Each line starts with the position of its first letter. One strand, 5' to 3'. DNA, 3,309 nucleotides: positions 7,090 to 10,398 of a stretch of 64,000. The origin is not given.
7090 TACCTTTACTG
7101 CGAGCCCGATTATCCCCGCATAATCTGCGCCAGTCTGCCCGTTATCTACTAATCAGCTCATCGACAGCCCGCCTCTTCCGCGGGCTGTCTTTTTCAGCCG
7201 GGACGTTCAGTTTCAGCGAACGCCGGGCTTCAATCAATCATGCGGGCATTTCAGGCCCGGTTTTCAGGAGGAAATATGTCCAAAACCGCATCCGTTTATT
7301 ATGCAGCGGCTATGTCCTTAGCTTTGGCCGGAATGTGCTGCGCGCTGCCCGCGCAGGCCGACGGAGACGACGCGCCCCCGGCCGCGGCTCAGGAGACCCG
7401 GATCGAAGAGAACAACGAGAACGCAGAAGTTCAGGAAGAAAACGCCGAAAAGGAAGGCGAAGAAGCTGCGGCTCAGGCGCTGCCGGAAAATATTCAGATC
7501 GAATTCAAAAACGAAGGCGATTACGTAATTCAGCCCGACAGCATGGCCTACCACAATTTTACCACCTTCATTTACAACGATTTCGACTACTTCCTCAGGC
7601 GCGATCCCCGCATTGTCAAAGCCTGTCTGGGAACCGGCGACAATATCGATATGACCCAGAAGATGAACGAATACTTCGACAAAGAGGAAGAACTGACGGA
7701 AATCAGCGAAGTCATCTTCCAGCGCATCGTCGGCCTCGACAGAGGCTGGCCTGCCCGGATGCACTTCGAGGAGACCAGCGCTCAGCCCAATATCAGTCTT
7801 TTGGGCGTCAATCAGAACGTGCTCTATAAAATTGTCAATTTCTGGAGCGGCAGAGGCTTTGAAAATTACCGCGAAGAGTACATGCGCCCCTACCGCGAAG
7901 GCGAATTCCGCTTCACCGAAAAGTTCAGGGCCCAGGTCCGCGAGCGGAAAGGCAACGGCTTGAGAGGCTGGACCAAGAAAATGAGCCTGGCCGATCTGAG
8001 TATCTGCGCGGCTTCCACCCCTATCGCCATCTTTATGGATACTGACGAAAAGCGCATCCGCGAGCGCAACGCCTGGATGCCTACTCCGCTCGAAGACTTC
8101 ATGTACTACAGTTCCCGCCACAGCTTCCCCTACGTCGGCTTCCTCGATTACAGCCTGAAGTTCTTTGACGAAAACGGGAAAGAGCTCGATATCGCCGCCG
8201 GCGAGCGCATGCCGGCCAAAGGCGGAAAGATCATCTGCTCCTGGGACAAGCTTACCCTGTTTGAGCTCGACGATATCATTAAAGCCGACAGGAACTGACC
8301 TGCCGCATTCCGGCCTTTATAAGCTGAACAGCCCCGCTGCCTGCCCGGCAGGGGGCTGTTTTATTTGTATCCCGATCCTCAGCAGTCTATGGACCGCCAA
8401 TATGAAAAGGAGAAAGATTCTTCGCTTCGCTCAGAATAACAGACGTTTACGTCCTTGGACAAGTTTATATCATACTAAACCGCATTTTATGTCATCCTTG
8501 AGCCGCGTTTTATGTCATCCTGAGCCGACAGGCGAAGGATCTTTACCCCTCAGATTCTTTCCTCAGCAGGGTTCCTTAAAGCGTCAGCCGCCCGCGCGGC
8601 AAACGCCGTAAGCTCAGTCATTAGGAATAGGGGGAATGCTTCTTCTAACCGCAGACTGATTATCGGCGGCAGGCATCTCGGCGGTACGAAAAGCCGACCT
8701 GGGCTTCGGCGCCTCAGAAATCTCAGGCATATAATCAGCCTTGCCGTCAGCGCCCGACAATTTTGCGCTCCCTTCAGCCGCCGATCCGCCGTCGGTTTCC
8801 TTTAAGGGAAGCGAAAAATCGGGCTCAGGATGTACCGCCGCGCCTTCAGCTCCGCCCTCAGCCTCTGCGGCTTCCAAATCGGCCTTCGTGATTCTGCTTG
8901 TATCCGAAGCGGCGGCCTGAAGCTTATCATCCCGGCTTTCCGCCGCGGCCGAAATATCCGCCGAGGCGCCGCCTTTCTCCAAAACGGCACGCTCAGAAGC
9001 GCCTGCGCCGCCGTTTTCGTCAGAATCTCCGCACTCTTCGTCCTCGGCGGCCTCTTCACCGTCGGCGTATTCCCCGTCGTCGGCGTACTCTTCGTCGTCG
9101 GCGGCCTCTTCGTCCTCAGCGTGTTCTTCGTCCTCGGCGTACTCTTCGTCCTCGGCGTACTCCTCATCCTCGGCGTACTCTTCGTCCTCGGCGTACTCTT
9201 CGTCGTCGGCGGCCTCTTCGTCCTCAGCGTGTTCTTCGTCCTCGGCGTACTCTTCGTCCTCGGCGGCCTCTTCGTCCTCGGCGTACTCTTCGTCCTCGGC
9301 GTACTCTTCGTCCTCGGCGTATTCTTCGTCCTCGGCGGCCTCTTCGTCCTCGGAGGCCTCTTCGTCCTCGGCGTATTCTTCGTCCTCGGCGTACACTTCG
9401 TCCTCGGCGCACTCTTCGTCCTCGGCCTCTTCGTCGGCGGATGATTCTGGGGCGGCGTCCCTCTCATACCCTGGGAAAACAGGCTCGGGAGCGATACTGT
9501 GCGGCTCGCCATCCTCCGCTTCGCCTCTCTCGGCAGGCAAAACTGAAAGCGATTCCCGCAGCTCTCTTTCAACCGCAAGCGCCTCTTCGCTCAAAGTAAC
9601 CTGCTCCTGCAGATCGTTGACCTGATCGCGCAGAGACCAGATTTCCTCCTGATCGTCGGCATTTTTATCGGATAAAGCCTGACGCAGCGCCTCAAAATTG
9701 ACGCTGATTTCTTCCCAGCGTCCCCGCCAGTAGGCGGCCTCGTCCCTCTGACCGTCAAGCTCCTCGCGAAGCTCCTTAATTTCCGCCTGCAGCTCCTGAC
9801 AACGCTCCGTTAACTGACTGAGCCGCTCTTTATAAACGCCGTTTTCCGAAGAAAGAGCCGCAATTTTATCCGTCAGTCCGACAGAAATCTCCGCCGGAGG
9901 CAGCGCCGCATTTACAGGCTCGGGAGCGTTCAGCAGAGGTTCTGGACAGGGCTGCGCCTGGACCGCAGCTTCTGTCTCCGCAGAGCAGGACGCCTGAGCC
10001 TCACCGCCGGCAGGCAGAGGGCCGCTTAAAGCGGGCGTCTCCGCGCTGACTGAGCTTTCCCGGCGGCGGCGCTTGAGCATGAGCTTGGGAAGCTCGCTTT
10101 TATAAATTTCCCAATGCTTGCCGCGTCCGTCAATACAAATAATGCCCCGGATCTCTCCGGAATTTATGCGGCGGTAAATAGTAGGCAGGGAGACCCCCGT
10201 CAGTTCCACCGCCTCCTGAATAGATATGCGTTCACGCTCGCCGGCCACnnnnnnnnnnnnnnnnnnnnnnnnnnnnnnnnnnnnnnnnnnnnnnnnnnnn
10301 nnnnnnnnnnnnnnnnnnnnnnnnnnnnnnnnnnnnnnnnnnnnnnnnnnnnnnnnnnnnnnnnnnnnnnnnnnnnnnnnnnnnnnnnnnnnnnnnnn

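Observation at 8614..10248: HTH protein with a ~130-aa polyacidic EDEEYA tandem-repeat tail encoded by an 18-nt period DNA repeat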

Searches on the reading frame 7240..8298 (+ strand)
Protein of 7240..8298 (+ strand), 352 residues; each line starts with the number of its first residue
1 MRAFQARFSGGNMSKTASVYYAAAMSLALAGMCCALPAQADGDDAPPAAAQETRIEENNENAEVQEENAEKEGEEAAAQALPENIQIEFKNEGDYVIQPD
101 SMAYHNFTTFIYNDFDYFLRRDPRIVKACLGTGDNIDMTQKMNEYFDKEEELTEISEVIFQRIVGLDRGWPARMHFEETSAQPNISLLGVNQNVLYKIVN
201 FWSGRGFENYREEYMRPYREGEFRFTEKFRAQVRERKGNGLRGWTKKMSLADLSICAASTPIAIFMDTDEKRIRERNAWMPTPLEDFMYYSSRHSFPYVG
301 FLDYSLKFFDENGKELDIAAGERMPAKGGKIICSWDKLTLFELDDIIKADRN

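Call 4: search_protein_families(library=pfam, proteins=[window:7240-8298:+], max_evalue=1)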
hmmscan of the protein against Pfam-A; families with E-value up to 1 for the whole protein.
window:7240-8298:+ (352 aa): 0 families

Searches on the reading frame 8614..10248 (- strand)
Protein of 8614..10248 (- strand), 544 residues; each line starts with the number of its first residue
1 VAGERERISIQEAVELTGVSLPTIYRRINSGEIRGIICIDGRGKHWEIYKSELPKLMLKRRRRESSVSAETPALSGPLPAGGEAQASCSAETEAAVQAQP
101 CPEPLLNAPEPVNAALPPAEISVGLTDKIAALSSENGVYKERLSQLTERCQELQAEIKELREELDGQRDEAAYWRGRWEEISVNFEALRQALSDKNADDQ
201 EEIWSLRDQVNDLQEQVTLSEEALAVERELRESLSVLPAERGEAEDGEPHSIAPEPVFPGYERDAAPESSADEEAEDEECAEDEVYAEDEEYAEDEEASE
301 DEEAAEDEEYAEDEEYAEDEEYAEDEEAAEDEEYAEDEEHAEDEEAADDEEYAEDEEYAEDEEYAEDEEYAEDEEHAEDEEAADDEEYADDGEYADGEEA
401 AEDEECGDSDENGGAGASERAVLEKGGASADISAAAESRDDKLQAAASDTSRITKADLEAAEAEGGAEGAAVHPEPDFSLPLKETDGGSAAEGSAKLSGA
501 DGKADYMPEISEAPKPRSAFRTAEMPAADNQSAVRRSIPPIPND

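Call 4: search_protein_families(library=pfam, proteins=[window:8614-10248:-], max_evalue=1)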
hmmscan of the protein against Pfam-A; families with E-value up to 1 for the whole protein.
window:8614-10248:- (544 aa): 14 families
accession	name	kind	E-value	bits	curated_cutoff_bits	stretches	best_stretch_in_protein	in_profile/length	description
PF12728.13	HTH_17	-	1.8e-07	31.8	27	1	9-59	3-49/51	Helix-turn-helix domain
PF00170.26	bZIP_1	-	6.9e-05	23.3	27.6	2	125-157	31-63/64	bZIP transcription factor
PF06005.17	ZapB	-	0.0024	18.7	31.5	1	125-165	16-56/71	Cell division protein ZapB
PF11559.13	ADIP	-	0.011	16.3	34.3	1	126-171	72-117/151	Afadin- and alpha -actinin-Binding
PF06785.16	UPF0242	-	0.011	16.2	33.5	1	126-217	71-166/194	Uncharacterised protein family (UPF0242) N-terminus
PF10186.14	ATG14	-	0.013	15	33.2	1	129-205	64-140/347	Vacuolar sorting 38 and autophagy-related subunit 14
PF11598.13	COMP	-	0.06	14.2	23.9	1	145-176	5-36/45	Cartilage oligomeric matrix protein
PF13384.12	HTH_23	-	0.13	12.6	24.6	1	6-28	16-38/50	Homeodomain-like domain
PF25607.1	DUF7939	-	0.15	12.9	27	1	141-177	34-68/81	Domain of unknown function (DUF7939)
PF19776.5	DUF6262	-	0.18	12.5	29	0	139-164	82-107/110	Family of unknown function (DUF6262)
PF12097.14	DUF3573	-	0.25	10.6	26.6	0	179-218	21-60/383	Protein of unknown function (DUF3573)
PF01166.23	TSC22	-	0.35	11.5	30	0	125-145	26-46/57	TSC-22/dip/bun family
PF03961.19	FapA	-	0.35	10.9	31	1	139-222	154-233/272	Flagellar Assembly Protein A beta solenoid domain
PF03954.19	Lectin_N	-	0.87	9.9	28.3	0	181-232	62-114/140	Hepatic lectin, N-terminal domain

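Call 26: find_encoding_contigs(protein=window:8614-10248:-, flank=3000)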
Protein window:8614-10248:- (544 aa): no gene with exactly this product is on record in the collection.

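Call 42: search_protein_families(library=ncbifam, proteins=[window:8614-10248:-], max_evalue=0.1)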
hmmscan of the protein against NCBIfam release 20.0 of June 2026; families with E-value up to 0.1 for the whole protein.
window:8614-10248:- (544 aa): 8 families
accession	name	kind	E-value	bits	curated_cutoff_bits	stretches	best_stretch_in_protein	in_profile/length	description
TIGR01764.1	excise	domain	2.2e-06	27.9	28.8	1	8-56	2-46/49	excisionase family DNA-binding protein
TIGR02168.1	SMC_prok_B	equivalog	0.00029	18.7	567.35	1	128-228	324-428/1181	chromosome segregation protein SMC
TIGR01843.1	type_I_hlyD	subfamily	0.0016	17.5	208.65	1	128-228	123-222/422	HlyD family type I secretion periplasmic adaptor subunit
TIGR04211.1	SH3_and_anchor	equivalog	0.0091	15.6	65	1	135-223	60-148/198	TIGR04211 family SH3 domain-containing protein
NF049873.2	cytotoxin_MakE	exception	0.02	13.9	360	1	139-228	101-190/352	alpha-pore-forming cytotoxin subunit MakE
NF009644.1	PRK13169.1-5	equivalog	0.038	14.6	130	1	125-170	13-58/116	DNA replication initiation control protein YabA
NF033829.0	plas_excl_MbeD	equivalog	0.053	13.8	60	0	177-218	25-66/69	MbeD family mobilization/exclusion protein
NF047408.1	SA0632_fam_LP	equivalog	0.09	12.4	70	0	125-165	27-67/68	SA0632 family lipoprotein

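Call 43: search_protein_families(library=phrogs, proteins=[window:8614-10248:-], max_evalue=0.01)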
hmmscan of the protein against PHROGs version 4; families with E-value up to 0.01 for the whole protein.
window:8614-10248:- (544 aa): 1 family
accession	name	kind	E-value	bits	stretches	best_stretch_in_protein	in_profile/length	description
phrog_66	-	integration and excision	1.3e-05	26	1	3-76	89-159/412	excisionase and transcriptional regulator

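Call 59: predict_structure(alignment_id=A4)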
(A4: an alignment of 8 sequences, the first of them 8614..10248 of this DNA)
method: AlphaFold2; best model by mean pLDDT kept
length: 544 residues; sequences in the alignment: 8
mean_pLDDT: 55.7   pTM: 0.32
mean pLDDT of the five models: 55.7, 54.0, 52.3, 51.8, 51.2
residues with pLDDT >= 90: 101; 70-90: 49; 50-70: 66; < 50: 328
segments of 3 or more residues with pLDDT < 50: 61-119, 240-254, 262-266, 268-433, 465-537
pLDDT, mean of each block of 10 residues (from residue 1): 72 90 90 88 89 77 34 33 31 33 40 46 54 61 88 95 95 95 95 97 97 94 90 66 44 48 43 41 40 38 40 38 40 42 41 40 40 36 35 39 38 37 39 53 59 59 46 36 38 39 41 42 41 45 58
secondary structure, 60 per line:
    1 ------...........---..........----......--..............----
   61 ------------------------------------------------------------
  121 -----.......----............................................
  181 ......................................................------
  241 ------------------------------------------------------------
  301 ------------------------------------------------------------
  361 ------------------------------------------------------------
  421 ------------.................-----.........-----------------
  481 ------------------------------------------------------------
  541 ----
elements in order: E7-9 H10-17 H21-30 E35-40 E43-49 H50-56 H126-132 H137-234 H433-449 H455-463

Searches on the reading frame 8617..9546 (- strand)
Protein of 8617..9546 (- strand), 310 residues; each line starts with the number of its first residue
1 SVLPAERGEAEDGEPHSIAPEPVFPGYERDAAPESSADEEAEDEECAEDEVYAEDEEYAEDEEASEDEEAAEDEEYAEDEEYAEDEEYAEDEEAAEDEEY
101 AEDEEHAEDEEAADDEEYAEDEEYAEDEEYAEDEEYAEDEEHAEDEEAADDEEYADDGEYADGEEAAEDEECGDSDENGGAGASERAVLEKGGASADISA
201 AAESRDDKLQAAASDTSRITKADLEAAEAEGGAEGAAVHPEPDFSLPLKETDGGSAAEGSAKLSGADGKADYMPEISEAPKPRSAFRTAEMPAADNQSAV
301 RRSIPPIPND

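Call 40: find_homologous_proteins(query=window:8617-9546:-, max_evalue=0.01)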
Query seq(310 aa): 8000 candidates shared short words with the query, none scored E <= 0.01.
